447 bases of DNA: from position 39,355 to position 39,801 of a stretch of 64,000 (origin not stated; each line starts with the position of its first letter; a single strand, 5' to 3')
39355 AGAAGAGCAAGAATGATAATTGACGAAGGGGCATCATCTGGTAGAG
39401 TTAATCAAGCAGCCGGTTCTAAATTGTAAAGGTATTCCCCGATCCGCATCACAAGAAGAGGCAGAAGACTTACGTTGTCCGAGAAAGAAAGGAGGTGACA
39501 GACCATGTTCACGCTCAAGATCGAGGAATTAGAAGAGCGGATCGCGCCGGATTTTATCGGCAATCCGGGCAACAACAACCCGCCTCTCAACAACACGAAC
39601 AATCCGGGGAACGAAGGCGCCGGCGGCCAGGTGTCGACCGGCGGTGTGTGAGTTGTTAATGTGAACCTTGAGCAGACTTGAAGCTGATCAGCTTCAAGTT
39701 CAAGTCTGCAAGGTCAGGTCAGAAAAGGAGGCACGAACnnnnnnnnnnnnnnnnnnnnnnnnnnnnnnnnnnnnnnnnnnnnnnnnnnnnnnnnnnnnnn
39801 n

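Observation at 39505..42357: Candidate precursor-peptide locus: strongly ribosome-bound 48-aa N/G/P-rich peptide, hairpin, secreted NHL propeller, and HupE/UreJ-like membrane protein with a matching C-terminal tail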

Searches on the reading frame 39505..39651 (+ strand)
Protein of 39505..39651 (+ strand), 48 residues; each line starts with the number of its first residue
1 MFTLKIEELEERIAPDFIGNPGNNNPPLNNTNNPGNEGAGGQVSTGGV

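Call 4: search_protein_families(library=pfam, proteins=[window:39505-39651:+], max_evalue=0.1)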
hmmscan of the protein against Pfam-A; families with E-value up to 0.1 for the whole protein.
window:39505-39651:+ (48 aa): 0 families

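Call 5: search_protein_families(library=ncbifam, proteins=[window:39505-39651:+], max_evalue=0.1)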
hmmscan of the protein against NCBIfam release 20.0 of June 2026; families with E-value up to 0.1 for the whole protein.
window:39505-39651:+ (48 aa): 0 families

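Call 10: find_homologous_proteins(query=window:39505-39648:+, max_evalue=10)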
Query window:39505-39648:+ (48 aa): 361 proteins with E <= 10 among 362 candidates; the best 120 are listed.
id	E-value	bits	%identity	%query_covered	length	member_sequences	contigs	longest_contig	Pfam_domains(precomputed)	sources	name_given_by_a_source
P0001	1.1e-22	96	98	100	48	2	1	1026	-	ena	-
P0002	2.9e-19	85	73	92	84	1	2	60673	-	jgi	jgi:hypothetical protein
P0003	1.2e-17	80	86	88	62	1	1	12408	-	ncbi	-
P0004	3.1e-17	79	91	90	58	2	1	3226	-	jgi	jgi:hypothetical protein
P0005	4.3e-17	79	89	73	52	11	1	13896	-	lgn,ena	-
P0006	5.7e-17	78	89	92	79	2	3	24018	-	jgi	jgi:hypothetical protein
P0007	5.8e-17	78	85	96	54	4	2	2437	-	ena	-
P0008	6.0e-17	78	87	94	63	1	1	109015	-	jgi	jgi:hypothetical protein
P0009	7.0e-17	78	84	94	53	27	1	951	-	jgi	jgi:hypothetical protein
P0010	7.3e-17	78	89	73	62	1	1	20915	-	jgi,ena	jgi:hypothetical protein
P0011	7.6e-17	78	85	96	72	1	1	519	-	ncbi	-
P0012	7.8e-17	78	83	96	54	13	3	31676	-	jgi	jgi:hypothetical protein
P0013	8.0e-17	78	84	94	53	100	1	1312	-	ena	-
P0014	1.2e-16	77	91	90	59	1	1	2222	-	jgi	jgi:hypothetical protein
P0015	1.6e-16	77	83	96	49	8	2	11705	-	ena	-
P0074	7.4e-15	72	81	90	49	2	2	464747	-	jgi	jgi:hypothetical protein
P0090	1.9e-14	70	82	92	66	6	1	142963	-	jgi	jgi:hypothetical protein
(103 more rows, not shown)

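Call 13: find_encoding_contigs(protein=P0074, flank=8000, max_places=2)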
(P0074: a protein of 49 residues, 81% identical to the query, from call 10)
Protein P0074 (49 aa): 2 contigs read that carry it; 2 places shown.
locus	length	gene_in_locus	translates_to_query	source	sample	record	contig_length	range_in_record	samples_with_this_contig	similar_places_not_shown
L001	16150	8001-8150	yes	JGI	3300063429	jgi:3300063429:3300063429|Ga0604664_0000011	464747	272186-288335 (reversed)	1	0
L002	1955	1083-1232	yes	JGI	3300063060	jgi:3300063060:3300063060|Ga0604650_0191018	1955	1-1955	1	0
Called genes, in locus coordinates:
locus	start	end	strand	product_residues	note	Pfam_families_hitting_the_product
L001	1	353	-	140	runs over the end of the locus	-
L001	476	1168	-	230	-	-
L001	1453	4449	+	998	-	PF01979:Amidohydro_1, PF07969:Amidohydro_3, PF01979:Amidohydro_1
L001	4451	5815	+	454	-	PF01979:Amidohydro_1, PF07969:Amidohydro_3 (weak)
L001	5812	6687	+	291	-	PF00912:Transgly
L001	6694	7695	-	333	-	PF01370:Epimerase, PF02254:TrkA_N (weak), PF04321:RmlD_sub_bind (weak), PF05368:NmrA, PF01073:3Beta_HSD, PF13460:NAD_binding_10, PF16363:GDP_Man_Dehyd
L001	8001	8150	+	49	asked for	-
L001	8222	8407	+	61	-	-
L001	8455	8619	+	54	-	-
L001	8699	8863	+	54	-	-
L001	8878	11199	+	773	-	PF05402:PqqD, PF25919:BSH_CusB (faint), PF25881:HH_YBHG, PF25954:Beta-barrel_RND_2 (weak), PF25990:Beta-barrel_YknX (weak)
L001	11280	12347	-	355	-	-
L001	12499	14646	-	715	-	PF17191:RecG_wedge, PF04851:ResIII (weak), PF00270:DEAD, PF00271:Helicase_C, PF19833:RecG_dom3_C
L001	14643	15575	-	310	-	PF02881:SRP54_N (weak), PF13604:AAA_30 (faint), PF00448:SRP54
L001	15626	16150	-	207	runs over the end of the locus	-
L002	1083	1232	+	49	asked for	-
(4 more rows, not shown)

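Call 14: find_encoding_contigs(protein=P0090, flank=8000, max_places=2)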
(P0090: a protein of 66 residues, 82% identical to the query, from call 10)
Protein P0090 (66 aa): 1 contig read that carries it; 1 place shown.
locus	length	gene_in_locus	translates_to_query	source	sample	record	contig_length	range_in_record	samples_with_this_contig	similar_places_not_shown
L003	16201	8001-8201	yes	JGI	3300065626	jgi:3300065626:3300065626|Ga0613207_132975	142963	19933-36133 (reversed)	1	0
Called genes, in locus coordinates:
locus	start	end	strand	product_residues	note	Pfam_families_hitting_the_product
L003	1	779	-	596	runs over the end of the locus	PF02378:PTS_EIIC, PF00367:PTS_EIIB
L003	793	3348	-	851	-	PF00358:PTS_EIIA_1, PF00381:PTS-HPr, PF05524:PEP-utilisers_N, PF00391:PEP-utilizers, PF02896:PEP-utilizers_C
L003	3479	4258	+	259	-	-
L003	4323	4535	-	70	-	-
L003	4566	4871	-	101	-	-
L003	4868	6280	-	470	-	PF07969:Amidohydro_3, PF01979:Amidohydro_1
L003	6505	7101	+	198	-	PF00474:SSF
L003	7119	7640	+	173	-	PF08544:GHMP_kinases_C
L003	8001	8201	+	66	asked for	-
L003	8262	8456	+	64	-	-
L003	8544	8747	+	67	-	-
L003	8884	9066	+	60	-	-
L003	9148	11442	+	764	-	PF05402:PqqD, PF00364:Biotin_lipoyl (faint), PF25881:HH_YBHG (weak), PF25954:Beta-barrel_RND_2, PF25990:Beta-barrel_YknX (weak), PF26002:Beta-barrel_AprE (weak)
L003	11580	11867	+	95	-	PF00072:Response_reg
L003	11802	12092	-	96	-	-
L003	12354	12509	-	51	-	-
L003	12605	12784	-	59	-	-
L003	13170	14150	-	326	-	-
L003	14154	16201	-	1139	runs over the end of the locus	PF01839:FG-GAP (faint), PF13517:FG-GAP_3, PF07593:UnbV_ASPIC, PF13517:FG-GAP_3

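Call 15: find_encoding_contigs(protein=P0008, flank=8000, max_places=2)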
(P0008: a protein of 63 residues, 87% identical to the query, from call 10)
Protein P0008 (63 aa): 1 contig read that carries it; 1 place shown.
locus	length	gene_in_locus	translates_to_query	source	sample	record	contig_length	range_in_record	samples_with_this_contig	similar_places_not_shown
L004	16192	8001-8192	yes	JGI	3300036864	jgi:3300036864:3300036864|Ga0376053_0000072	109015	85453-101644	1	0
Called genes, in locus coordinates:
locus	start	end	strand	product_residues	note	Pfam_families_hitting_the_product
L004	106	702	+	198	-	-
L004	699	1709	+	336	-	PF01210:NAD_Gly3P_dh_N, PF02558:ApbA, PF03446:NAD_binding_2 (weak), PF03807:F420_oxidored (weak), PF07479:NAD_Gly3P_dh_C, PF20618:GPD_NAD_C_bact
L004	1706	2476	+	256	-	PF00731:AIRC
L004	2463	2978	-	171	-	-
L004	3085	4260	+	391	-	PF01969:Ni_insertion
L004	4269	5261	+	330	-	PF01699:Na_Ca_ex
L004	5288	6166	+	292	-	PF01545:Cation_efflux, PF16916:ZT_dimer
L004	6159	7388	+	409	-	PF04389:Peptidase_M28, PF06803:DUF1232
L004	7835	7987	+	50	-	-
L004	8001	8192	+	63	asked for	-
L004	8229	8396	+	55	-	-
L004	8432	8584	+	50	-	-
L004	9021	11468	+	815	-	PF00364:Biotin_lipoyl (faint), PF25917:BSH_RND (weak), PF25973:BSH_CzcB (faint), PF25984:BSH_YknX (faint), PF25881:HH_YBHG (faint), PF25954:Beta-barrel_RND_2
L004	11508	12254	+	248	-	PF01135:PCMT, PF00398:RrnaAD, PF13489:Methyltransf_23 (weak), PF13649:Methyltransf_25, PF13847:Methyltransf_31 (weak), PF08241:Methyltransf_11 (weak)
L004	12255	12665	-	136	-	PF00903:Glyoxalase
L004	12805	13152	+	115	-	PF07238:PilZ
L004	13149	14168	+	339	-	PF04166:PdxA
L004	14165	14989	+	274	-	PF00398:RrnaAD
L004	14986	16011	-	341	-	PF08100:Dimerisation (weak), PF00891:Methyltransf_2, PF13489:Methyltransf_23, PF05175:MTS (weak), PF08241:Methyltransf_11 (faint), PF08242:Methyltransf_12, PF13649:Methyltransf_25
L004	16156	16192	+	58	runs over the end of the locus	-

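Call 20: search_protein_families(library=ncbifam, proteins=[L001:8878-11199:+, L004:9021-11468:+, L004:8211-8396:+, L004:8432-8584:+, L004:7796-7987:+, L003:8262-8456:+, L003:8544-8747:+, L004:8774-8959:+], max_evalue=0.1)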
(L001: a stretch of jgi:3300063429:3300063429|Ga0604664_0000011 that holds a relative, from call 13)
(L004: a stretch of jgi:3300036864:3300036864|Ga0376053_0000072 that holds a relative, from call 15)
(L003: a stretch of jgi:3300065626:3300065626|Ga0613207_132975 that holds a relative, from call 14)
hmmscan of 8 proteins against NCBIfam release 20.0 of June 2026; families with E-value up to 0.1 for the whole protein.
L001:8878-11199:+ (773 aa): 25 families
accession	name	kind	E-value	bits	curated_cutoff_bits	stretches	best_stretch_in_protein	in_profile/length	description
NF041824.1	daptide_HExxH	equivalog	1.7e-65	221.6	300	1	19-358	10-343/379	daptide biosynthesis intramembrane metalloprotease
TIGR01730.1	RND_mfp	subfamily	6.8e-30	104.1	94.9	3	617-753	120-252/322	efflux RND transporter periplasmic adaptor subunit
NF002939.0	PRK03598.1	equivalog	8e-28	97.5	393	1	478-711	51-282/332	secretion protein HlyD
TIGR00998.1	8a0101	subfamily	2.3e-25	89.3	390.8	1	472-714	43-286/334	EmrA/EmrK family multidrug efflux transporter periplasmic adaptor subunit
TIGR01843.1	type_I_hlyD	subfamily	6.8e-16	58.2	208.65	2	608-755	247-405/422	HlyD family type I secretion periplasmic adaptor subunit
NF007785.0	PRK10476.1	equivalog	6.3e-15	54.8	376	1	473-716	50-291/347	multidrug transporter subunit MdtN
TIGR00999.1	8a0102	subfamily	2.5e-12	46.5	319.3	1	539-754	24-211/271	CzcB/NccB family metal efflux transporter periplasmic adaptor subunit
NF011715.0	PRK15136.1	equivalog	1.6e-11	43.5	563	1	473-707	63-290/390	multidrug efflux MFS transporter periplasmic adaptor subunit EmrA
NF058609.1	RiPP_HExxH_LiaK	equivalog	5.3e-09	36.1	225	1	139-300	61-215/246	YydH/LiaK family epipeptide maturation metalloprotease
TIGR03794.1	NHLM_micro_HlyD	equivalog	9.4e-09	34.7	156.2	1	444-530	30-117/421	NHLP bacteriocin system secretion protein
TIGR02971.1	heterocyst_DevB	subfamily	4.4e-08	32.9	129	1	481-725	26-299/327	ABC exporter membrane fusion protein, DevB family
NF038010.1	ABC_adapt_DarC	equivalog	1.6e-07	30.4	450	1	477-690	78-287/417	darobactin export ABC transporter periplasmic adaptor subunit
NF007850.1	PRK10559.1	equivalog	1.6e-05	24.2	400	1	607-720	123-233/303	p-hydroxybenzoic acid efflux pump subunit AaeA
NF007303.0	PRK09783.1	subfamily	5.2e-05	21.9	390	1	630-754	213-332/414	copper/silver efflux system membrane fusion protein CusB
NF004547.1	PRK05889.1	equivalog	0.00025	21.2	75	1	476-501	44-69/71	biotin/lipoyl-binding carrier protein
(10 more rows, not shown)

L004:9021-11468:+ (815 aa): 31 families (the best 25 are shown)
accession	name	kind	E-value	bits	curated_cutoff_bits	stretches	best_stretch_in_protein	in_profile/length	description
NF041824.1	daptide_HExxH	equivalog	1.5e-62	211.9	300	1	34-392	23-369/379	daptide biosynthesis intramembrane metalloprotease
TIGR01730.1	RND_mfp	subfamily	6.4e-29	100.9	94.9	2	445-565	21-135/322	efflux RND transporter periplasmic adaptor subunit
TIGR01843.1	type_I_hlyD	subfamily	7.7e-26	91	208.65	1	432-803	24-411/422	HlyD family type I secretion periplasmic adaptor subunit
NF002939.0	PRK03598.1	equivalog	5.1e-24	85.1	393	2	452-566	46-159/332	secretion protein HlyD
TIGR02971.1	heterocyst_DevB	subfamily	8e-16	58.3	129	1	461-751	27-280/327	ABC exporter membrane fusion protein, DevB family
TIGR00998.1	8a0101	subfamily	5.8e-15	55.1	390.8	1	450-753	42-285/334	EmrA/EmrK family multidrug efflux transporter periplasmic adaptor subunit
TIGR03794.1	NHLM_micro_HlyD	equivalog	4.2e-11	42.4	156.2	1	428-715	35-294/421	NHLP bacteriocin system secretion protein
NF058609.1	RiPP_HExxH_LiaK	equivalog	1.9e-10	40.9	225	1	141-304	58-214/246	YydH/LiaK family epipeptide maturation metalloprotease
NF007785.0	PRK10476.1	equivalog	3.4e-10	39.3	376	1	424-539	22-139/347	multidrug transporter subunit MdtN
NF038010.1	ABC_adapt_DarC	equivalog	5.4e-09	35.2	450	1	447-573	69-193/417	darobactin export ABC transporter periplasmic adaptor subunit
NF008606.0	PRK11578.1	equivalog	7.5e-09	35.2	342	2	449-634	60-239/371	macrolide transporter subunit MacA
TIGR00999.1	8a0102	subfamily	1.1e-07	31.3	319.3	1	650-787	69-200/271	CzcB/NccB family metal efflux transporter periplasmic adaptor subunit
TIGR01000.1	bacteriocin_acc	subfamily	2.6e-07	29.9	258.85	2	421-507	30-117/457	bacteriocin secretion accessory protein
NF004547.1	PRK05889.1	equivalog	5e-07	29.8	75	1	453-481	42-70/71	biotin/lipoyl-binding carrier protein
NF045904.1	RND-peri-MexE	equivalog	1.3e-06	27.6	714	1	451-560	64-167/390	multidrug efflux RND transporter periplasmic adaptor subunit MexE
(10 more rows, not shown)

L004:8211-8396:+ (61 aa): 0 families

L004:8432-8584:+ (50 aa): 0 families

L004:7796-7987:+ (63 aa): 0 families

L003:8262-8456:+ (64 aa): 0 families

L003:8544-8747:+ (67 aa): 0 families

L004:8774-8959:+ (61 aa): 0 families

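Call 21: search_protein_families(library=pfam, proteins=[L001:8878-11199:+, L004:9021-11468:+, L004:8211-8396:+, L004:8432-8584:+], max_evalue=0.1)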
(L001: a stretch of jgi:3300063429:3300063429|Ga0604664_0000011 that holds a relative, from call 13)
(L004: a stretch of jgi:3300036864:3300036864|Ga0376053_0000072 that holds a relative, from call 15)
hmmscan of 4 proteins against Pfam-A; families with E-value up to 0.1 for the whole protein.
L001:8878-11199:+ (773 aa): 6 families
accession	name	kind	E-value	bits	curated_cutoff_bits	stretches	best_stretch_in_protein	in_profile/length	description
PF13437.12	HlyD_3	-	2.2e-19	70.6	22.2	2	634-739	2-106/106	HlyD family secretion protein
PF16576.10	HlyD_D23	-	1e-17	64.6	30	1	466-740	14-212/214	Barrel-sandwich domain of CusB or HlyD membrane-fusion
PF05402.18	PqqD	-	5.4e-07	30.3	23.4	1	28-90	3-67/67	Coenzyme PQQ synthesis protein D (PqqD)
PF13533.13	Biotin_lipoyl_2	-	5.4e-07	29.7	29.8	1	474-502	3-31/32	Biotin-lipoyl like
PF00364.28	Biotin_lipoyl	-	9.3e-05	22.6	22.1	1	472-502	43-73/73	Biotin-requiring enzyme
PF02163.28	Peptidase_M50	-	0.00046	20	27.2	1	176-245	3-92/221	Peptidase family M50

L004:9021-11468:+ (815 aa): 11 families
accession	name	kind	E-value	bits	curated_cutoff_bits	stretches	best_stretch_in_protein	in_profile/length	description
PF16576.10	HlyD_D23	-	2.6e-18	66.6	30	2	642-782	83-212/214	Barrel-sandwich domain of CusB or HlyD membrane-fusion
PF13437.12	HlyD_3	-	1.5e-16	61.4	22.2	2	674-774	2-96/106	HlyD family secretion protein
PF13533.13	Biotin_lipoyl_2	-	5.1e-08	33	29.8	1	453-481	3-31/32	Biotin-lipoyl like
PF00364.28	Biotin_lipoyl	-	2.4e-07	30.9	22.1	1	451-481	43-73/73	Biotin-requiring enzyme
PF02163.28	Peptidase_M50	-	0.00011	22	27.2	1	182-255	4-97/221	Peptidase family M50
PF12700.13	HlyD_2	-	0.0049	16.1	25.1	0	448-500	62-113/416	HlyD family secretion protein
PF01551.29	Peptidase_M23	-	0.0067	17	28.7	0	460-485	51-76/96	Peptidase family M23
PF07831.19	PYNP_C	-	0.011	15.9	27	1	686-710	35-59/75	Pyrimidine nucleoside phosphorylase C-terminal domain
PF11667.14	DUF3267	-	0.032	15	27.1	1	184-272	1-84/108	Putative zincin peptidase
PF08344.16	TRP_2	-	0.038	14.6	27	1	558-589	11-42/63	Transient receptor ion channel II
PF16886.11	ATP-synt_ab_Xtn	-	0.04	14.1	25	0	688-722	15-49/88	ATPsynthase alpha/beta subunit barrel-sandwich domain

L004:8211-8396:+ (61 aa): 0 families

L004:8432-8584:+ (50 aa): 0 families

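Call 32: find_related_loci(query=A1, collection=genome_contigs, flank=10000)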
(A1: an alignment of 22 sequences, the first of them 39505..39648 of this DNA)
Query A1 (48 aa) in genome_contigs; peptide patterns used: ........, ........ (x = any residue, [..] = any of these).
102 stretches matched a pattern; 36 encode a relative of the query (tblastn E <= 1e-3); 36 distinct loci.
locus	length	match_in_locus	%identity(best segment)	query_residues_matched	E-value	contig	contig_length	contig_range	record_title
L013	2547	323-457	80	2-46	5e-10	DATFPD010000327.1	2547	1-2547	MAG TPA_asm: Gemmatimonadaceae bacterium isolate SMAG_U9294 k141_79970, whole genome shotgun sequence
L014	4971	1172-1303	80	4-47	5e-8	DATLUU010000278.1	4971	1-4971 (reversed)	MAG TPA_asm: Verrucomicrobiia bacterium isolate SMAG_U13174 k141_154143, whole genome shotgun sequence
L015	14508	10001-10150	70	4-47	9e-8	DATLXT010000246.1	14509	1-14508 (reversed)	MAG TPA_asm: Gemmatimonadales bacterium isolate SMAG_U13253 k141_424968, whole genome shotgun sequence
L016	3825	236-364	79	4-46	9e-8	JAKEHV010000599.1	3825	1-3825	MAG: Gemmataceae bacterium isolate PMV_8.19_sub PMV_8.19_sub.k101_1005419, whole genome shotgun sequence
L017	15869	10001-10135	84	2-46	4e-7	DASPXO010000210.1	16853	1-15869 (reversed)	MAG TPA_asm: Gemmatimonadales bacterium isolate SMAG_U11569 k141_454201, whole genome shotgun sequence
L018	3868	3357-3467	58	1-42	7e-7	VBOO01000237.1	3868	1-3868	MAG: Nitrospirae bacterium isolate NS_12 14_1009_16_30cm_scaffold_115554, whole genome shotgun sequence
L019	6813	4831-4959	79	4-46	5e-6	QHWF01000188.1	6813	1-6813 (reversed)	MAG: Acidobacteria bacterium isolate gp6 AA50 14_1009_16_40cm_scaffold_41098_curated, whole genome shotgun sequence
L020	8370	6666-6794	88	4-46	7e-6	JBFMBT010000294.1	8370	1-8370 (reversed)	MAG: Verrucomicrobiota bacterium isolate MAG171 MAG171_294, whole genome shotgun sequence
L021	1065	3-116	97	9-46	5e-6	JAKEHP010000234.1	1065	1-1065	MAG: Candidatus Methylomirabilota bacterium isolate PMV_7_maxbin.006 PMV_7_maxbin.006.k101_281242, whole genome shotgun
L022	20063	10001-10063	67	3-23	8e-6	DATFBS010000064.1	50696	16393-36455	MAG TPA_asm: Gemmatimonadaceae bacterium isolate SMAG_U8534 k141_58248, whole genome shotgun sequence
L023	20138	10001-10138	83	2-47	7e-6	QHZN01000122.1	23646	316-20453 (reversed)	MAG: Acidobacteria bacterium isolate gp13 AA74 14_0903_16_40cm_scaffold_2765_curated, whole genome shotgun sequence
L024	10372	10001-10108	50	2-42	9e-6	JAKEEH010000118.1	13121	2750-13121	MAG: Limisphaerales bacterium isolate PMV_1.23 PMV_1.23.k101_188233, whole genome shotgun sequence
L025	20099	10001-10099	59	4-41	1e-5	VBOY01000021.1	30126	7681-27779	MAG: Candidatus Eisenbacteria bacterium isolate WS_8 14_1009_16_40cm_scaffold_31561, whole genome shotgun sequence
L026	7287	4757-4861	46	2-36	1e-5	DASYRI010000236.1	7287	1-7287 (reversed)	MAG TPA_asm: Gemmatimonadales bacterium isolate SMAG_U4507 k141_3886797, whole genome shotgun sequence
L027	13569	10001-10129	77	4-46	1e-5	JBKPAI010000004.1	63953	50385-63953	MAG: Acidobacteriota bacterium isolate GB_HAYS_MAG_00009 GB_HAYS_000000128190, whole genome shotgun sequence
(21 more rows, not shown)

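Call 65: search_protein_representatives(alignment_id=A1)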
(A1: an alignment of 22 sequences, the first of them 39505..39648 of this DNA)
Query: 22 sequences, 53 profile positions. Proteins with E-value up to 0.001 (for the whole library): 84; up to 1e-10: 23; up to 1e-30: 0. The best 84 are listed.
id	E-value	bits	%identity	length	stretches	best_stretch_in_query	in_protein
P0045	1.0e-25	105.6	-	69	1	4-53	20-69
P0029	6.6e-25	103.0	-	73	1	3-53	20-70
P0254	7.6e-25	102.8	-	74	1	3-53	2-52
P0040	1.0e-24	102.4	-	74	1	2-53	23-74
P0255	3.6e-24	100.6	-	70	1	3-53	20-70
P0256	3.9e-24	100.5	-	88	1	3-52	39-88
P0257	1.4e-23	98.8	-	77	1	4-53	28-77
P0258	1.8e-23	98.4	-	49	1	5-52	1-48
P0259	2.5e-23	98.0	-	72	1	2-51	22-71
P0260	5.9e-23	96.8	-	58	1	3-52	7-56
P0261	3.8e-22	94.2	-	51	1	6-52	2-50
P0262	6.1e-19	83.9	-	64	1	3-44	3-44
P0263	4.4e-18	81.1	-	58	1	3-53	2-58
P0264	3.3e-16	75.1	-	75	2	3-53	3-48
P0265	5.7e-15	71.2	-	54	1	5-52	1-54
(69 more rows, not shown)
